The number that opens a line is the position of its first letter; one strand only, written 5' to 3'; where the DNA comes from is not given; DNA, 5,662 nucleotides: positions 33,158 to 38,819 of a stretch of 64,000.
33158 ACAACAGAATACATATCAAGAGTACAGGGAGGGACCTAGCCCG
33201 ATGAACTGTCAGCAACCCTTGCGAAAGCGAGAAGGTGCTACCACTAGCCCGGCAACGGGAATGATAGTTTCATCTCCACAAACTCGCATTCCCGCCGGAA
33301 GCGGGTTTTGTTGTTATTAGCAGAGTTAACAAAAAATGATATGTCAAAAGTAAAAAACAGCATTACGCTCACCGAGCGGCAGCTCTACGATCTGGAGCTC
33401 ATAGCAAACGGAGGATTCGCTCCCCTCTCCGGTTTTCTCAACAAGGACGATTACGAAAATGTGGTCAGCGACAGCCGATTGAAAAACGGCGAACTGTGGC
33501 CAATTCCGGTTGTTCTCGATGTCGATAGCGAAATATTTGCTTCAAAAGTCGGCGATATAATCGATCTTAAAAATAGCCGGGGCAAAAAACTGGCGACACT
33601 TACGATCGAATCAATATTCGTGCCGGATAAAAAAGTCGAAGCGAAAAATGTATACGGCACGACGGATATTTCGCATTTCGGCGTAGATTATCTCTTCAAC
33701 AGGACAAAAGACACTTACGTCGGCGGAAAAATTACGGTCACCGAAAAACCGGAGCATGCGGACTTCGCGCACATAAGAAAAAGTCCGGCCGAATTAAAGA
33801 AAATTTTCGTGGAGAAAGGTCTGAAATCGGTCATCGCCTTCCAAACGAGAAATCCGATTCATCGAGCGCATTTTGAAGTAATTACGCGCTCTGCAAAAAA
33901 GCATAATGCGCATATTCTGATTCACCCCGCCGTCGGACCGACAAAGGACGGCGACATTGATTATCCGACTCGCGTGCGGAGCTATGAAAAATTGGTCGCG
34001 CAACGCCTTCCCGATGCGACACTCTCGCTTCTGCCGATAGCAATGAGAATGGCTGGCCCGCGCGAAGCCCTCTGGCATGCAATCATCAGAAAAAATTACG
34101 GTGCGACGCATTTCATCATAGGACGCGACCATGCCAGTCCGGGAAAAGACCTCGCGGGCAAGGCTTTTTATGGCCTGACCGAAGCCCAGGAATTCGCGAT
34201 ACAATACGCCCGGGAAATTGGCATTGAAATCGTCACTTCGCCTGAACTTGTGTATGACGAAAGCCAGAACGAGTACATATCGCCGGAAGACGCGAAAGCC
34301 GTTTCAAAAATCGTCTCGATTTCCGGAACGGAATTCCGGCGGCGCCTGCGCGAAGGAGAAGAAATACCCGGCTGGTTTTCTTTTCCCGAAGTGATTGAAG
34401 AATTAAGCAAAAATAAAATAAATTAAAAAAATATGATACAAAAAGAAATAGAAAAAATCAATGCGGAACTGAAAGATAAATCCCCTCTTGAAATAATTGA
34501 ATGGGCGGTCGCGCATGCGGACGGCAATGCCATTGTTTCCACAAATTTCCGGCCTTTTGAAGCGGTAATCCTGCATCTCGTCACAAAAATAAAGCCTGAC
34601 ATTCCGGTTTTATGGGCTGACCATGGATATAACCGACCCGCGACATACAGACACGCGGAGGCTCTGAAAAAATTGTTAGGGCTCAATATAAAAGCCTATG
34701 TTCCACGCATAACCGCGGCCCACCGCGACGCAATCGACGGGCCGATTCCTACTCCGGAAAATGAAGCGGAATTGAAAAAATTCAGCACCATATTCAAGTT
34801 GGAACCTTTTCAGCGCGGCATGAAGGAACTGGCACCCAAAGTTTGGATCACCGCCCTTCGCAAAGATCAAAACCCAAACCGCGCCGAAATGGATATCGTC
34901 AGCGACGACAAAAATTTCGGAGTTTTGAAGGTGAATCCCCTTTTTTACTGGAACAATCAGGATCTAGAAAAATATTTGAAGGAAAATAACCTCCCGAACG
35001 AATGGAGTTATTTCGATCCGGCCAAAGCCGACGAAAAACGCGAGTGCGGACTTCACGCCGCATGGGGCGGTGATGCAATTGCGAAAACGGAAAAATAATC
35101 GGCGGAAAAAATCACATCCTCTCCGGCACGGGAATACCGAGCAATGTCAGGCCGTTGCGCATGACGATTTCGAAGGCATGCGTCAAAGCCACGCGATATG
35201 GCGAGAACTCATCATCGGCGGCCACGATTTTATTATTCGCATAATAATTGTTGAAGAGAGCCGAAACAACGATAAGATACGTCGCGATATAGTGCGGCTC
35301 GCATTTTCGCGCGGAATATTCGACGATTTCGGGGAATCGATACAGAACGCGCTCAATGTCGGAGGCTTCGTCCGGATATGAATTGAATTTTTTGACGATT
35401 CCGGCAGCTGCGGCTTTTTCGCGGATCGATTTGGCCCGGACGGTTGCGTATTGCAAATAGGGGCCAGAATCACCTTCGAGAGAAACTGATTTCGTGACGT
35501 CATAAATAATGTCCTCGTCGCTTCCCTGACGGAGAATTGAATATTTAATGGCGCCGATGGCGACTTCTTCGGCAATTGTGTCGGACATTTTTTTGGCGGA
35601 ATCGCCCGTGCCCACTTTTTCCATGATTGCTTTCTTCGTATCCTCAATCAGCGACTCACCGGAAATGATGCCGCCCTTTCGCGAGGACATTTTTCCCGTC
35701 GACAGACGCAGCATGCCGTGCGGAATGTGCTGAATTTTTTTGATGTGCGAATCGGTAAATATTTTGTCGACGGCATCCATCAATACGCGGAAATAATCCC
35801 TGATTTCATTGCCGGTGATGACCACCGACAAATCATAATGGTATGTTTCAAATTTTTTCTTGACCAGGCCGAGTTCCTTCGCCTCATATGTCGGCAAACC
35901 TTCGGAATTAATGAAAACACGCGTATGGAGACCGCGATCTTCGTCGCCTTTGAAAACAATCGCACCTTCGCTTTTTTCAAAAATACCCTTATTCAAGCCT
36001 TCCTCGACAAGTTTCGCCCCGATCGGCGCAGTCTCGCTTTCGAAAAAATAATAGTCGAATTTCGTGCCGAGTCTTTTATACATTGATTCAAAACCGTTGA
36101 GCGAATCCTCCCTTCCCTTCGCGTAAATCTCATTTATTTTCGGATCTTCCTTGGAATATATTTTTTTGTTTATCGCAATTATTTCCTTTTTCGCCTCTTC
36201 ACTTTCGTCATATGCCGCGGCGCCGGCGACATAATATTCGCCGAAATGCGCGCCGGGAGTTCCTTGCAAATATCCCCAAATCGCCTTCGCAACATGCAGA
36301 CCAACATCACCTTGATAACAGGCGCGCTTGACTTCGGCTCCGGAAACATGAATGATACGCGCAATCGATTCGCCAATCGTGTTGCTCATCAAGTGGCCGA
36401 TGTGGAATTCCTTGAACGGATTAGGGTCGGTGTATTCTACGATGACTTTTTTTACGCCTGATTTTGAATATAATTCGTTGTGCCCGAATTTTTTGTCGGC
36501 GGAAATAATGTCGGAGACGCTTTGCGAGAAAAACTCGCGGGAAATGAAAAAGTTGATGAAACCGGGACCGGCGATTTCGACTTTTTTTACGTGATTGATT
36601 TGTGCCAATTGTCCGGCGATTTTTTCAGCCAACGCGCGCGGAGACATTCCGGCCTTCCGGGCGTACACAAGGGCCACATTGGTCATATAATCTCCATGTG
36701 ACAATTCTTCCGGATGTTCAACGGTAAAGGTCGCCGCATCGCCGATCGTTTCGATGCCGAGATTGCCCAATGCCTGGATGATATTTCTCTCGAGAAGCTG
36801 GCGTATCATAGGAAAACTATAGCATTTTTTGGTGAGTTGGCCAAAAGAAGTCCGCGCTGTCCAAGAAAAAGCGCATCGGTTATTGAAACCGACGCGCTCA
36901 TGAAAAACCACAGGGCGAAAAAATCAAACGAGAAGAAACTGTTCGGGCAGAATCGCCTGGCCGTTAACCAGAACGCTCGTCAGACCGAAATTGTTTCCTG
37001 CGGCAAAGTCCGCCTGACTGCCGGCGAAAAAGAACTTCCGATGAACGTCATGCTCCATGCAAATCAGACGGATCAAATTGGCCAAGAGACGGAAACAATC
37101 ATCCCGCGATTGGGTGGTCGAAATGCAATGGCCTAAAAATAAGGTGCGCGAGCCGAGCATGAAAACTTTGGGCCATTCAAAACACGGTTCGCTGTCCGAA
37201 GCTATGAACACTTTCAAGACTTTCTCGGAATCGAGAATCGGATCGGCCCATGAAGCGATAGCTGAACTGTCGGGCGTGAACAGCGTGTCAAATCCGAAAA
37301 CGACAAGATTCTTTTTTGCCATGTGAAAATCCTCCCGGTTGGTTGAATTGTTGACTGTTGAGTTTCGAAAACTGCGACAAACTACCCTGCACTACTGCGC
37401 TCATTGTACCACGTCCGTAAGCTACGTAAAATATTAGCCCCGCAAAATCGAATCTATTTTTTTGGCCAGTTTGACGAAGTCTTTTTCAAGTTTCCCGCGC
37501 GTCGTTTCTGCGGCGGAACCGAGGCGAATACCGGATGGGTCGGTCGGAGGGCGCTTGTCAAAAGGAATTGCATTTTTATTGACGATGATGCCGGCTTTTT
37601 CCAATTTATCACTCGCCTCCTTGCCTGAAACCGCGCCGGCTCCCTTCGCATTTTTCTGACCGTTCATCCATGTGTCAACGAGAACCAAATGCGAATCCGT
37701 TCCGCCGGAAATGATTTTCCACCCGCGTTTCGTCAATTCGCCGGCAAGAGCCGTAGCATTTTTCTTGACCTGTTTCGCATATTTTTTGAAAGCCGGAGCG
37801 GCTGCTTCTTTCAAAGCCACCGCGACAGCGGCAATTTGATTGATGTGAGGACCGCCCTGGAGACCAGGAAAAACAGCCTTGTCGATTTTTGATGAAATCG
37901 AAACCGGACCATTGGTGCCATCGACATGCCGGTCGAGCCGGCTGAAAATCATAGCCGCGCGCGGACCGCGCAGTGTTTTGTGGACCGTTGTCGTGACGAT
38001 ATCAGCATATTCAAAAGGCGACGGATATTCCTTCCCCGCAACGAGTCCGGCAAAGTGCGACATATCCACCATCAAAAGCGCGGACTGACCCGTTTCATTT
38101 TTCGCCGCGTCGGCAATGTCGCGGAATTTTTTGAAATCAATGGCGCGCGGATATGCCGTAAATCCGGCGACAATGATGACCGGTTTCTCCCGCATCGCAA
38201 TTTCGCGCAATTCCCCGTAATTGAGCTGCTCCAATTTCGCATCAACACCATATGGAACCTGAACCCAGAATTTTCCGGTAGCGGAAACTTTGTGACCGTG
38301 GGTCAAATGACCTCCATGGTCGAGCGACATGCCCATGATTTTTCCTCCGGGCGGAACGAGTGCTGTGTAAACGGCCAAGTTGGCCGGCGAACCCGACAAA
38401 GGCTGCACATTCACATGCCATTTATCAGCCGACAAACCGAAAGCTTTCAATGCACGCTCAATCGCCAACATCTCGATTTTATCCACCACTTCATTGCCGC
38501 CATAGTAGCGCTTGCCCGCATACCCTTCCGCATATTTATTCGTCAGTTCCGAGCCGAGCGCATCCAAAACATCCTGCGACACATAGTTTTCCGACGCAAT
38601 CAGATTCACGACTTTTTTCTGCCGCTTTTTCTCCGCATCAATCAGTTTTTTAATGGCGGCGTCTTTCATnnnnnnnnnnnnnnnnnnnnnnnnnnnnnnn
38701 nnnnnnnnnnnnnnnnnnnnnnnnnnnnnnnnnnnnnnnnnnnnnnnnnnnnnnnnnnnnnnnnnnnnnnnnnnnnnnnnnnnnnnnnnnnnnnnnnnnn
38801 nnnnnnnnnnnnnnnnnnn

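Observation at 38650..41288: Complete diversity-generating retroelement (RT, avd, TR, target with VR)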

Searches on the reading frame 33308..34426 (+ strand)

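Call 25: search_protein_families(library=pfam, proteins=[window:33308-34426:+], max_evalue=0.00001)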
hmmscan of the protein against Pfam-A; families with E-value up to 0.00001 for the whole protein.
window:33308-34426:+ (372 aa): 2 families
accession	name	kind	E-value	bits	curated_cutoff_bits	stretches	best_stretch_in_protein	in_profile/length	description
PF01747.23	ATP-sulfurylase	-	4.6e-76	255.4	24.3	1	155-368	2-211/212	ATP-sulfurylase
PF14306.12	PUA_2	-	1.2e-41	142.4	27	1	16-146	28-158/159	PUA-like domain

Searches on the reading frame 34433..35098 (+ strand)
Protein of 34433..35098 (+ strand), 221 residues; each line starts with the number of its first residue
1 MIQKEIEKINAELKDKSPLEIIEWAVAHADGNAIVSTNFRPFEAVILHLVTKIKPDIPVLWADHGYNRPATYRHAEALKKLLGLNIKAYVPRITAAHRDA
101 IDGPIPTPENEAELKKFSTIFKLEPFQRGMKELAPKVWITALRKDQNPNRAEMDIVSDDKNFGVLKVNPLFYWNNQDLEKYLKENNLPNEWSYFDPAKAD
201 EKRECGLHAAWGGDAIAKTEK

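Call 25: search_protein_families(library=pfam, proteins=[window:34433-35098:+], max_evalue=0.00001)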
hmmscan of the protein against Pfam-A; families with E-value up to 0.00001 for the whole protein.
window:34433-35098:+ (221 aa): 1 family
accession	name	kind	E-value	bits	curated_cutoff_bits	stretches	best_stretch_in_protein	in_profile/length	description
PF01507.26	PAPS_reduct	-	5.2e-28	98.7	22.5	1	34-188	3-155/175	Phosphoadenosine phosphosulfate reductase domain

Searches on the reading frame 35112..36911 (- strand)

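Call 25: search_protein_families(library=pfam, proteins=[window:35112-36911:-], max_evalue=0.00001)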
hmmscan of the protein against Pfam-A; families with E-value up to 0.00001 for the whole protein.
window:35112-36911:- (599 aa): 3 families
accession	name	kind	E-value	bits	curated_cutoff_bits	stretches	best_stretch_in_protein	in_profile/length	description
PF00750.26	tRNA-synt_1d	-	2e-30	106.4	23.3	1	150-471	16-348/349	tRNA synthetases class I (R), catalytic domain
PF05746.21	DALR_1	-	6.8e-24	84.6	22.3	1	486-599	1-117/117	DALR anticodon binding domain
PF03485.21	Arg_tRNA_synt_N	-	1.4e-21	77.3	21.5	1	40-123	3-85/85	Arginyl tRNA synthetase N terminal domain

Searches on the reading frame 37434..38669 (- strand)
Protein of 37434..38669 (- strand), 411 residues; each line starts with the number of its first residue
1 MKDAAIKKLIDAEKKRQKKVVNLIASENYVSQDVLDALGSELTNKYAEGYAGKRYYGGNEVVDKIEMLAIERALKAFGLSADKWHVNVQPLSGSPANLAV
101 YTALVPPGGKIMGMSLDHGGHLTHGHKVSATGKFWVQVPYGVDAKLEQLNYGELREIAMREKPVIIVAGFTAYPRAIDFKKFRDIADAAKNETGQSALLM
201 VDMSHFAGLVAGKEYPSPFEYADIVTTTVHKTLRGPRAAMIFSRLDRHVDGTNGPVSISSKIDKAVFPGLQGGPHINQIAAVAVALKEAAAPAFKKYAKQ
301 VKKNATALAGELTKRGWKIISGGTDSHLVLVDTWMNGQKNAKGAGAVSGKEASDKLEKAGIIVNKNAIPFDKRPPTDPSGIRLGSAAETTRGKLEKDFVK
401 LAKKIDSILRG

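Call 25: search_protein_families(library=pfam, proteins=[window:37434-38669:-], max_evalue=0.00001)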
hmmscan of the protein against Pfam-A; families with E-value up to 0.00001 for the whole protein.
window:37434-38669:- (411 aa): 1 family
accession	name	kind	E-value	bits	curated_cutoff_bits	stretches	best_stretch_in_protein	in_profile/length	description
PF00464.25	SHMT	-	7.2e-153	509.3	27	1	2-404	4-398/399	Serine hydroxymethyltransferase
